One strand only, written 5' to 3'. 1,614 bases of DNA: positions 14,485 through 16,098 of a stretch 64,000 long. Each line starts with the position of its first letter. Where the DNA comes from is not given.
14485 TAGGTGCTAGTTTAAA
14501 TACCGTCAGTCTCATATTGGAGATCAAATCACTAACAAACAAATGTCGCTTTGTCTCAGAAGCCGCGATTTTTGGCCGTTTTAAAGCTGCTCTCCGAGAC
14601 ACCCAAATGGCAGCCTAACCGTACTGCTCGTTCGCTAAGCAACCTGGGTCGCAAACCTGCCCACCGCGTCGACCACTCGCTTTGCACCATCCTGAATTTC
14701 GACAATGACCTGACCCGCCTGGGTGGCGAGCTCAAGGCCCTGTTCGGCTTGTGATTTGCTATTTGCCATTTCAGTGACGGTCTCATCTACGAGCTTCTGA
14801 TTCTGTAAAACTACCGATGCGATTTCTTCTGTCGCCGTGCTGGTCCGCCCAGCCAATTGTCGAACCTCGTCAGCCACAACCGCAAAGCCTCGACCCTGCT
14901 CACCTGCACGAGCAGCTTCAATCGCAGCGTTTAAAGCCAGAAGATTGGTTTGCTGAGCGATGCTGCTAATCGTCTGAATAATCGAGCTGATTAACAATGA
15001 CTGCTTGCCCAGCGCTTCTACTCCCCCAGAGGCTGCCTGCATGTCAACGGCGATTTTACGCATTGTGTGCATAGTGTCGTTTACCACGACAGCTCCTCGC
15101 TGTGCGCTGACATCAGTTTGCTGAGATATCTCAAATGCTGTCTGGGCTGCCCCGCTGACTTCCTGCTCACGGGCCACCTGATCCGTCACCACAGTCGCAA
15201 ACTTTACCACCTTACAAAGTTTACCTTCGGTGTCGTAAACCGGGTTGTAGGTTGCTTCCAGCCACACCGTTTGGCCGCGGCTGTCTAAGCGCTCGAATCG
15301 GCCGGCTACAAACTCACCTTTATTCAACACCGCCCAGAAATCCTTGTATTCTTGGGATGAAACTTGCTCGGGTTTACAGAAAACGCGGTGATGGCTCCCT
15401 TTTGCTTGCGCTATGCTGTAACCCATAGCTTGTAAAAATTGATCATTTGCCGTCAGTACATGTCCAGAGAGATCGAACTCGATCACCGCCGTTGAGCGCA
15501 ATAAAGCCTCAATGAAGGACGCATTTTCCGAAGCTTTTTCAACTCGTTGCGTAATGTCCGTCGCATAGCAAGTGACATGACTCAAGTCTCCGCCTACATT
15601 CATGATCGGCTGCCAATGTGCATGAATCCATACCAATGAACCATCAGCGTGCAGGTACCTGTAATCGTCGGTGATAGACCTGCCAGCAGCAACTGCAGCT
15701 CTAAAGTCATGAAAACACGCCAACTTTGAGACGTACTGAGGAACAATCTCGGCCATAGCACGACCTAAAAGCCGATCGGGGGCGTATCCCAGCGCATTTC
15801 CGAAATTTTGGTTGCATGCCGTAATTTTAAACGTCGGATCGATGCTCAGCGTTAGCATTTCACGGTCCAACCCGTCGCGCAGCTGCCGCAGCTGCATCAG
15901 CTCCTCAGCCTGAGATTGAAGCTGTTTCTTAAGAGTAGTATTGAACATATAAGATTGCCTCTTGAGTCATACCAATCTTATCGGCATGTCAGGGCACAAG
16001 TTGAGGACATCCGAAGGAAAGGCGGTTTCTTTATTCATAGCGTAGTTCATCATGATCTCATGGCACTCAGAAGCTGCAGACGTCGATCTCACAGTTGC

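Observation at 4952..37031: Candidate distributed prophage lifestyle-switch system (MCP + BdlA-like + EAL PDE + CsrA variant)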

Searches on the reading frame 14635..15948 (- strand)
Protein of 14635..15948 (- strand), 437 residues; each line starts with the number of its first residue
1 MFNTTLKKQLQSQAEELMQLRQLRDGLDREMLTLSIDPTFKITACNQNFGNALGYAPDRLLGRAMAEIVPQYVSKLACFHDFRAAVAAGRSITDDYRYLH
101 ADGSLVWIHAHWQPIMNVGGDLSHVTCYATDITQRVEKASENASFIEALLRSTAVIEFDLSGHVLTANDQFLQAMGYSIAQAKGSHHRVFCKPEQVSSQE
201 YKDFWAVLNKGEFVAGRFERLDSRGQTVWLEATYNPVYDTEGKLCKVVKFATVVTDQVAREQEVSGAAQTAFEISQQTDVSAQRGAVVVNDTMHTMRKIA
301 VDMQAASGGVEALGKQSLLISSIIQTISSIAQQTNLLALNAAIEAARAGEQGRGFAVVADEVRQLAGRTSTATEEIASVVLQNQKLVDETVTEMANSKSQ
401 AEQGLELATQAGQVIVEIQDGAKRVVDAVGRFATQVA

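Call 4: search_protein_families(library=pfam, proteins=[window:14635-15948:-])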
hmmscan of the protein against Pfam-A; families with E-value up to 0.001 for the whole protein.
window:14635-15948:- (437 aa): 7 families
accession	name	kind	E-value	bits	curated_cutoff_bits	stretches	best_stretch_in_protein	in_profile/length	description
PF00015.26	MCPsignal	-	6e-37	127.6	34.6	1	274-434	3-149/172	Methyl-accepting chemotaxis protein (MCP) signalling domain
PF08447.18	PAS_3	-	1e-27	96.6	25.6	2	165-250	2-88/89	PAS fold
PF13426.13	PAS_9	-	9.3e-24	84.1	27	2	33-134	5-103/103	PAS domain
PF08448.16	PAS_4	-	7.7e-23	81.3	23.1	2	32-136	7-109/110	PAS fold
PF00989.32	PAS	-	8.5e-14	52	22.6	1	34-132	15-113/113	PAS fold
PF14598.12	PAS_11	-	6.6e-05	23.3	25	1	32-117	4-88/109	PAS domain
PF13188.13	PAS_8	-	0.00014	22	21.8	0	153-184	12-43/65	PAS domain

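Call 17: search_dna_similar(query=window:14635-15948:-, collection=phages, mode=protein, max_rows=25)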
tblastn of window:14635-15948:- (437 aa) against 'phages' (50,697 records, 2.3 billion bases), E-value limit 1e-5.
Records with a match: 4; places in all: 5; records where one place covers at least 80% of the query: 0.
Best place of each record, by identity: 60-80% 1; <60% 3.
By first word of the organism name: Listeria 2; Bacteriophage 1; Pseudomonas 1.
By host as written in the record: Listeria monocytogenes 2; - 1; Pseudomonas sp. KT_2_4 1.
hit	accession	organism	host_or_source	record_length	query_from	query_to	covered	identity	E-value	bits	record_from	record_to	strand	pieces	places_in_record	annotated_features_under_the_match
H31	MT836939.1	Bacteriophage sp.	human fecal samples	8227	25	258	54%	34.1%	5e-49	242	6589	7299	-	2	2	record has no annotation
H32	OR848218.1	Listeria phage LM 4-14-1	Listeria monocytogenes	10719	136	289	35%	32.7%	3e-14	81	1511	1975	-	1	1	record has no annotation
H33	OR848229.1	Listeria phage LM 4-14-1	Listeria monocytogenes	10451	136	289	35%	32.7%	3e-14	81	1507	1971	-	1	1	record has no annotation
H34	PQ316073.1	Pseudomonas phage KT1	Pseudomonas sp. KT_2_4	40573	388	436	11%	67.3%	3e-10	69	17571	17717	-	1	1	record has no annotation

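Call 21: find_related_loci(query=window:14635-15948:-, collection=viral_contigs, flank=10000)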
Query window:14635-15948:- (437 aa) in viral_contigs; peptide patterns used: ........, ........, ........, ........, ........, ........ (x = any residue, [..] = any of these).
14 stretches matched a pattern; 8 encode a relative of the query (tblastn E <= 1e-3); 8 distinct loci.
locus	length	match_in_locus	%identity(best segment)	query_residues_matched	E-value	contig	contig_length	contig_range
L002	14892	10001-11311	92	1-437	0e+0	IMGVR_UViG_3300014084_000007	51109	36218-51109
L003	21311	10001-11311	92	1-437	0e+0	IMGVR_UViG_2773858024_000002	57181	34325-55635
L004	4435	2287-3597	92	1-437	0e+0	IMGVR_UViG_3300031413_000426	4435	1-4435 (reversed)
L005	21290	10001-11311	92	1-437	0e+0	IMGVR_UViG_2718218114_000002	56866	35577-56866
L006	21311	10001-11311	91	1-437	0e+0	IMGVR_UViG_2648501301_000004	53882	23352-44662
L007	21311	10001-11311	92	1-437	0e+0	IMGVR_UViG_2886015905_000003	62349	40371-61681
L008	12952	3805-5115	91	1-437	0e+0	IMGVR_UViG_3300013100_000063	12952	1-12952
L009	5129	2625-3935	91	1-437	0e+0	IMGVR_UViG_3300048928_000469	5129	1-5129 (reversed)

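Call 39: search_protein_families(library=ncbifam, proteins=[window:14635-15948:-], max_evalue=0.01)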
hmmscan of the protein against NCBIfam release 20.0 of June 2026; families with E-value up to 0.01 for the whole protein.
window:14635-15948:- (437 aa): 11 families
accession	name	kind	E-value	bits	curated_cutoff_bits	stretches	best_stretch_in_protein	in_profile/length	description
NF058645.1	MCPCtpMPsAe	equivalog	3.1e-36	125.3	900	1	250-419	318-487/558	methyl-accepting chemotaxis protein CtpM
TIGR00229.1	sensory_box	domain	4.9e-24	84.9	22.9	2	35-139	20-123/126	PAS domain S-box protein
NF050802.1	AspChtxCcaA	equivalog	2.5e-23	82.4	1300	1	278-433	531-688/700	aspartate chemotaxis receptor CcaA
NF041847.1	transduc_aer2_vibrio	equivalog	8.4e-23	80.5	1200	1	263-420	555-698/804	aerotaxis transducer Aer2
NF011622.0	PRK15048.1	equivalog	1.8e-21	76.9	900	1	265-434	318-459/553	methyl-accepting chemotaxis protein II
NF047851.1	MCPCitTducer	equivalog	1.9e-21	76.8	900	1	261-433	315-459/553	methyl-accepting chemotaxis citrate transducer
NF011615.0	PRK15041.1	equivalog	6.3e-21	74.6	947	1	265-433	320-460/554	methyl-accepting chemotaxis protein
NF007309.0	PRK09793.1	equivalog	1.4e-20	73.7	903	1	261-433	312-456/533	methyl-accepting chemotaxis protein IV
NF008467.0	PRK11359.1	equivalog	1.8e-13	49.4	857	2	154-303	148-300/800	oxygen-sensing cyclic-di-GMP phosphodiesterase DosP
NF053781.1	cdiGMPphdstlr2612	equivalog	6.3e-10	37.3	1600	1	82-261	650-833/1268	Tlr1612 family c-di-GMP phosphodiesterase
NF010077.0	PRK13559.1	subfamily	1.3e-08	34.1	361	1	40-142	66-167/364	hypothetical protein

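Call 40: find_homologous_proteins(query=window:14635-15948:-, max_evalue=1e-20)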
Query window:14635-15948:- (437 aa): 7162 proteins with E <= 1e-20 among 8000 candidates; the best 120 are listed.
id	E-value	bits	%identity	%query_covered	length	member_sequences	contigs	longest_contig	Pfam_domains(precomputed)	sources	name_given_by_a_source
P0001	4.6e-260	880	92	100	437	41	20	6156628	PF00015.27,PF08447.19,PF13426.14,PF08448.17,PF00989.32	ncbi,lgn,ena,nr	ncbi:chemotaxis protein [Pseudomonas sp. 2588-5]|nr:chemotaxis protein [Pseudomonas sp. 2588-5]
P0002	1.1e-258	876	92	100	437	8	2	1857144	PF00015.27,PF08447.19,PF13426.14,PF13188.14,PF08448.17,PF00989.32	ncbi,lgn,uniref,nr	uniref:methyl-accepting chemotaxis protein n=1 Tax=Pseudomonas sp. Larv2_ips TaxID=1896942 RepID=UPI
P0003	8.8e-258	873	91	100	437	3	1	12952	PF00015.27,PF08447.19,PF13426.14,PF08448.17,PF00989.32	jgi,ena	-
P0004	5.0e-257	870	91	100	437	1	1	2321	PF00015.27,PF08447.19,PF13426.14,PF08448.17,PF00989.32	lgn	-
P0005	2.1e-255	865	91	100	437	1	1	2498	PF00015.27,PF08447.19,PF13426.14,PF08448.17,PF00989.32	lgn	-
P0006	9.6e-254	859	89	100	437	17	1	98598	PF00015.27,PF08447.19,PF13426.14,PF13188.14,PF08448.17,PF00989.32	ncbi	ncbi:methyl-accepting chemotaxis protein [Pseudomonas sp. SIMBA_059]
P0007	1.7e-253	859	90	100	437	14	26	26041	PF00015.27,PF08447.19,PF13426.14,PF08448.17,PF00989.32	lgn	-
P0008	1.9e-253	858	89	100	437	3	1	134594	PF00015.27,PF08447.19,PF13426.14,PF13188.14,PF08448.17,PF00989.32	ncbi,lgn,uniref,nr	ncbi:PAS domain-containing methyl-accepting chemotaxis protein [Pseudomonas sp. MWU13-2517]|uniref:m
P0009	6.2e-253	857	90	100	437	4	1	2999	PF00015.27,PF08447.19,PF13426.14,PF08448.17,PF00989.32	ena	-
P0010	1.5e-251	852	89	100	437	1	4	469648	PF00015.27,PF08447.19,PF13426.14,PF13188.14,PF08448.17,PF00989.32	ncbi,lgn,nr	ncbi:methyl-accepting chemotaxis protein [Pseudomonas sp. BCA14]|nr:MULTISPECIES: PAS domain-contain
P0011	1.2e-250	849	89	100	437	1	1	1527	PF00015.27,PF08447.19,PF13426.14,PF13188.14,PF08448.17,PF00989.32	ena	-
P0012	2.9e-250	848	89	100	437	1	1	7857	PF00015.27,PF08447.19,PF13426.14,PF13188.14,PF08448.17,PF00989.32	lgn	-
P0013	5.3e-250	847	89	100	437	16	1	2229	PF00015.27,PF08447.19,PF13426.14,PF13188.14,PF08448.17,PF00989.32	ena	-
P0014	9.9e-250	846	89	100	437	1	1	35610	PF00015.27,PF08447.19,PF13426.14,PF08448.17,PF00989.32,PF14598.13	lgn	-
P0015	1.1e-249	846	89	100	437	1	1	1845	PF00015.27,PF08447.19,PF13426.14,PF13188.14,PF08448.17,PF00989.32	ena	-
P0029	4.4e-248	841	88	100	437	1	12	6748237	PF00015.27,PF08447.19,PF13426.14,PF08448.17,PF00989.32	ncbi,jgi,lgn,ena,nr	ncbi:methyl-accepting chemotaxis protein [Pseudomonas mandelii]|jgi:methyl-accepting chemotaxis prot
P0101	6.0e-240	814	84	100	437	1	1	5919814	PF00015.27,PF08447.19,PF13426.14,PF08448.17,PF00989.32,PF14598.13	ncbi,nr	ncbi:Methyl-accepting chemotaxis sensor/transducer protein [Pseudomonas orientalis]|nr:PAS domain-co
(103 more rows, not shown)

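Call 41: find_encoding_contigs(protein=P0029, flank=6000, max_places=3)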
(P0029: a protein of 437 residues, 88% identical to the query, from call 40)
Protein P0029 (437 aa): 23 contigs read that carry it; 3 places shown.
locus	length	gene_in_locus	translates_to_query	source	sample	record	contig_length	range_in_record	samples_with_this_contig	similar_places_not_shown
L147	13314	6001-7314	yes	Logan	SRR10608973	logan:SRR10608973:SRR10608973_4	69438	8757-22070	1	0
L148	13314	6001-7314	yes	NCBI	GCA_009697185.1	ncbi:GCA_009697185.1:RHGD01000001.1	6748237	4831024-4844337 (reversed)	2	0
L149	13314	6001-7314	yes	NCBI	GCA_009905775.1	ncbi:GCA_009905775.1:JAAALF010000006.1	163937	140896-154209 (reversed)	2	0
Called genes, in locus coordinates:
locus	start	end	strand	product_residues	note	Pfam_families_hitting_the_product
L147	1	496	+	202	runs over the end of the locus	PF00106:adh_short, PF13561:adh_short_C2, PF23441:SDR (weak), PF08659:KR (weak)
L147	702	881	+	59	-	-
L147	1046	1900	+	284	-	PF02567:PhzC-PhzF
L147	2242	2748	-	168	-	PF07366:SnoaL (weak), PF12680:SnoaL_2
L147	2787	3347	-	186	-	PF00551:Formyl_trans_N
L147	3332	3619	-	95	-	-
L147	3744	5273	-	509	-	PF01266:DAO (weak), PF01571:GCV_T, PF08669:GCV_T_C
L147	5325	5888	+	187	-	PF00107:ADH_zinc_N, PF13602:ADH_zinc_N_2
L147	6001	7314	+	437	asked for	PF08448:PAS_4, PF00989:PAS (faint), PF13426:PAS_9, PF08447:PAS_3, PF08448:PAS_4, PF08447:PAS_3, PF13426:PAS_9, PF00015:MCPsignal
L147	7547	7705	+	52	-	-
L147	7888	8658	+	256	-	PF00563:EAL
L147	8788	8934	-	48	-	-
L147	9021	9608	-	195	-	PF00440:TetR_N, PF16925:TetR_C_13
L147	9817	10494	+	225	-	PF01965:DJ-1_PfpI, PF17124:ThiJ_like (weak)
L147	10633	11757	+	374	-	PF00724:Oxidored_FMN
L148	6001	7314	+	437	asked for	PF08448:PAS_4, PF00989:PAS (faint), PF13426:PAS_9, PF08447:PAS_3, PF08448:PAS_4, PF08447:PAS_3, PF13426:PAS_9, PF00015:MCPsignal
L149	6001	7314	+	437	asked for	PF08448:PAS_4, PF00989:PAS (faint), PF13426:PAS_9, PF08447:PAS_3, PF08448:PAS_4, PF08447:PAS_3, PF13426:PAS_9, PF00015:MCPsignal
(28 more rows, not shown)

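Call 42: find_encoding_contigs(protein=P0101, flank=6000, max_places=2)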
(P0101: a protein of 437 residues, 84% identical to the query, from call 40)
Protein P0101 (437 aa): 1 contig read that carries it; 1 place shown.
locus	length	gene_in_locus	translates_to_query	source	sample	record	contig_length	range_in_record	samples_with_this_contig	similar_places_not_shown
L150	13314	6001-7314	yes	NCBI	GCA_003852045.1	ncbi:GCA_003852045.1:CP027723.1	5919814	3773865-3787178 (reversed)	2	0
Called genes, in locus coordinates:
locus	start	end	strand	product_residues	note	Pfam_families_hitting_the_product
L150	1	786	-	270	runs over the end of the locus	PF06629:MipA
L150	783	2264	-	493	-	PF02321:OEP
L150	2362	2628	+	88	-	-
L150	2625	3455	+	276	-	PF01975:SurE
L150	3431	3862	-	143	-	PF01047:MarR, PF12802:MarR_2, PF13463:HTH_27 (weak)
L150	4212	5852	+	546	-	PF12729:4HB_MCP_1 (weak), PF00015:MCPsignal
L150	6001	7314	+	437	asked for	PF08448:PAS_4, PF00989:PAS (weak), PF13426:PAS_9, PF08447:PAS_3, PF08448:PAS_4, PF08447:PAS_3, PF13426:PAS_9, PF00015:MCPsignal, +1 more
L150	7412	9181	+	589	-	PF01590:GAF, PF00990:GGDEF (weak), PF00563:EAL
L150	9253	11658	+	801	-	PF07660:STN, PF07715:Plug, PF00593:TonB_dep_Rec_b-barrel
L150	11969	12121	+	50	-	-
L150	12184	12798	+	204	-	PF00440:TetR_N, PF13977:TetR_C_6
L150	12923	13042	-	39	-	-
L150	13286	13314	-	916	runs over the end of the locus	PF00933:Glyco_hydro_3, PF01915:Glyco_hydro_3_C, PF07691:PA14, PF14310:Fn3-like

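Call 45: find_related_loci(query=window:14635-15948:-, collection=genome_contigs, flank=10000)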
Query window:14635-15948:- (437 aa) in genome_contigs; peptide patterns used: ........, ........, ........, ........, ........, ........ (x = any residue, [..] = any of these).
134 stretches matched a pattern; 101 encode a relative of the query (tblastn E <= 1e-3); the best 80 are kept; 78 distinct loci.
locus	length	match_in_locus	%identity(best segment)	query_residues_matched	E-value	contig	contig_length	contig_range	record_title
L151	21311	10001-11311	91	1-437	0e+0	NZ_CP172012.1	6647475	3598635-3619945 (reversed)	Pseudomonas sp. BR20 chromosome, complete genome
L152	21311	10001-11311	91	1-437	0e+0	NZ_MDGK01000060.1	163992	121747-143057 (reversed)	Pseudomonas extremorientalis strain LMG 19695 contig672_1, whole genome shotgun sequence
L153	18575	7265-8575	90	1-437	0e+0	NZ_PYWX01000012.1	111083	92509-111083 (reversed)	Pseudomonas palleroniana strain LMG 23076 508, whole genome shotgun sequence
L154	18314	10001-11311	89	1-437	0e+0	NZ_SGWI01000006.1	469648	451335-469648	Pseudomonas sp. BCA17 strain BCA-17 6, whole genome shotgun sequence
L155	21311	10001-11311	89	1-437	0e+0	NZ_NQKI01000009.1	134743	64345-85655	Pseudomonas lundensis strain L1802 Pseudomonas_lundensis_L1802_Contig9, whole genome shotgun sequence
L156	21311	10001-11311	88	1-437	0e+0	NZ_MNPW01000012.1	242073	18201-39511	Pseudomonas cedrina subsp. cedrina strain DSM 17516 12_242073_45.5878, whole genome shotgun sequence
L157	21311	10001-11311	88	1-437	0e+0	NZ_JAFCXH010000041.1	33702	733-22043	Pseudomonas sp. DSP3-2-3 NODE_41_length_33702_cov_50.071524, whole genome shotgun sequence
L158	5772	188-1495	86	1-436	0e+0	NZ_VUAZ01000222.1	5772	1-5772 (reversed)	Pseudomonas kitaguniensis strain MAFF 212408 MAFF212408_contig_222, whole genome shotgun sequence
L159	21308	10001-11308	88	1-436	0e+0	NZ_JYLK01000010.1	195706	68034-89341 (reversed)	Pseudomonas trivialis strain DSM 14937 10_195706_32.184, whole genome shotgun sequence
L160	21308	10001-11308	87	1-436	0e+0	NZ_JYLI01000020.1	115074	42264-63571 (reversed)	Pseudomonas poae strain DSM 14936 20_115074_33.5514, whole genome shotgun sequence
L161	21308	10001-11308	86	1-436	0e+0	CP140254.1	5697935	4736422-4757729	Pseudomonas sp. RTB3 chromosome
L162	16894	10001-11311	85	1-437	0e+0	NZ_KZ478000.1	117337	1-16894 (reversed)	Pseudomonas fluorescens strain PfR 37 scf_19449_16, whole genome shotgun sequence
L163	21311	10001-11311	85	1-437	0e+0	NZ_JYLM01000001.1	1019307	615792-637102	Pseudomonas orientalis strain DSM 17489 1_1019307_14.5664, whole genome shotgun sequence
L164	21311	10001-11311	86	1-437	0e+0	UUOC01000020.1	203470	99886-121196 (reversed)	Pseudomonas sp. 286 isolate p4.B4 genome assembly, contig: 20, whole genome shotgun sequence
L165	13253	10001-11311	86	1-437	0e+0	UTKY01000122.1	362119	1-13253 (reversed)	Pseudomonas sp. 286 isolate p1.F2 genome assembly, contig: 122, whole genome shotgun sequence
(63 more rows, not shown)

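Call 59: search_solved_structures(query=window:14635-15948:-, max_evalue=0.00001, show_alignments=0)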
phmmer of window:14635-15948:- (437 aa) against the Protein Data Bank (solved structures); distinct sequences matched with E-value up to 0.00001: 17.
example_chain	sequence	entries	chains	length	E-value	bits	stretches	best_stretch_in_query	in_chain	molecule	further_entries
31cj_A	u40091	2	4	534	3.7e-24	88.7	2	313-386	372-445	Aerotaxis receptor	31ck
2ch7_A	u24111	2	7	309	3.2e-20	75.8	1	255-432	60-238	METHYL-ACCEPTING CHEMOTAXIS PROTEIN | Methyl-accepting chemotaxis protein 2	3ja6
2ch7_B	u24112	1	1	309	3.4e-20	75.7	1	254-432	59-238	METHYL-ACCEPTING CHEMOTAXIS PROTEIN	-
3ja6_H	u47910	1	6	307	3.7e-20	75.6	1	261-432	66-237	Methyl-accepting chemotaxis protein 2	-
6s18_A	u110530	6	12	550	8.1e-20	74.4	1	248-419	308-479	Aromatic acid chemoreceptor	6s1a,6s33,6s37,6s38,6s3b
1qu7_A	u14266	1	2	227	8.5e-17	64.5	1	265-430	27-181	METHYL-ACCEPTING CHEMOTAXIS PROTEIN I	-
8c5v_I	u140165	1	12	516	4.3e-16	62.2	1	265-430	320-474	Methyl-accepting chemotaxis protein I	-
3zx6_A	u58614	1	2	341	5e-16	62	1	264-430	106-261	HAMP, METHYL-ACCEPTING CHEMOTAXIS PROTEIN I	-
6s1k_E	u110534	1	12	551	1e-15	61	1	265-430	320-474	Methyl-accepting chemotaxis protein I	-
3ur1_C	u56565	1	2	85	1e-13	54.3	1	320-378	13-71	Methyl-accepting chemotaxis protein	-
4jpb_B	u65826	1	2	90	1.2e-13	54.1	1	320-378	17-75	Methyl-accepting chemotaxis protein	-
3g67_A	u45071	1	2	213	8.4e-13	51.3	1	320-390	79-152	Methyl-accepting chemotaxis protein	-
3g6b_A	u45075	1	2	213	8.5e-13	51.3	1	320-396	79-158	Methyl-accepting chemotaxis protein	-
8dik_A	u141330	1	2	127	3e-10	43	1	153-258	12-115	Aerotaxis receptor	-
3ewk_A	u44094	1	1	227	1.2e-07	34.4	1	158-286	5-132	Sensor protein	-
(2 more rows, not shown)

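Call 100: find_encoding_contigs(protein=P0001, flank=10000, max_places=3)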
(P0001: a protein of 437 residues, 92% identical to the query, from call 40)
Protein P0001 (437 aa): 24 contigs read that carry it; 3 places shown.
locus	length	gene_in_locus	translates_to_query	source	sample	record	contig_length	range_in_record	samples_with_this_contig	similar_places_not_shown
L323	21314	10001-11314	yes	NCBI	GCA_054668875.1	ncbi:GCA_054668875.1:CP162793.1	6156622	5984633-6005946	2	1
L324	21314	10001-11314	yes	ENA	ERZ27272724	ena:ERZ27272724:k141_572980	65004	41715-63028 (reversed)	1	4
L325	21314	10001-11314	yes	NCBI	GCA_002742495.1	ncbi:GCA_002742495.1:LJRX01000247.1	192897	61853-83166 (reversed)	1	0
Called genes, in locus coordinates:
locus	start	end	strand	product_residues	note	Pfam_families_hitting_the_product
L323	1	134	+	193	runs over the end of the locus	-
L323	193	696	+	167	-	PF20557:DnaT_2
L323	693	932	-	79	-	-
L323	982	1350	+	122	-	-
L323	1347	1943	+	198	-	-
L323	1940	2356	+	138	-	PF13554:Phage_tail_terminator_5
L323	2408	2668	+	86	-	-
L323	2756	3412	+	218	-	PF08813:Phage_tail_3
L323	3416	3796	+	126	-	PF08748:Phage_TAC_4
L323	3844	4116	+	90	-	PF08809:DUF1799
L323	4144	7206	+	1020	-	PF06791:TMP_2, PF09718:Tape_meas_lam_C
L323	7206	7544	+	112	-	PF05939:Phage_min_tail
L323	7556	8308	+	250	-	PF05100:Phage_tail_L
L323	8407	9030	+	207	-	-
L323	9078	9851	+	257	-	PF14464:Prok-JAB, PF00877:NLPC_P60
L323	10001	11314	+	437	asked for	PF08448:PAS_4, PF00989:PAS (weak), PF13426:PAS_9, PF08447:PAS_3, PF08448:PAS_4, PF08447:PAS_3, PF13426:PAS_9 (weak), PF00015:MCPsignal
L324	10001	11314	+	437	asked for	PF08448:PAS_4, PF00989:PAS (weak), PF13426:PAS_9, PF08447:PAS_3, PF08448:PAS_4, PF08447:PAS_3, PF13426:PAS_9 (weak), PF00015:MCPsignal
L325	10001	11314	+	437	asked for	PF08448:PAS_4, PF00989:PAS (weak), PF13426:PAS_9, PF08447:PAS_3, PF08448:PAS_4, PF08447:PAS_3, PF13426:PAS_9 (weak), PF00015:MCPsignal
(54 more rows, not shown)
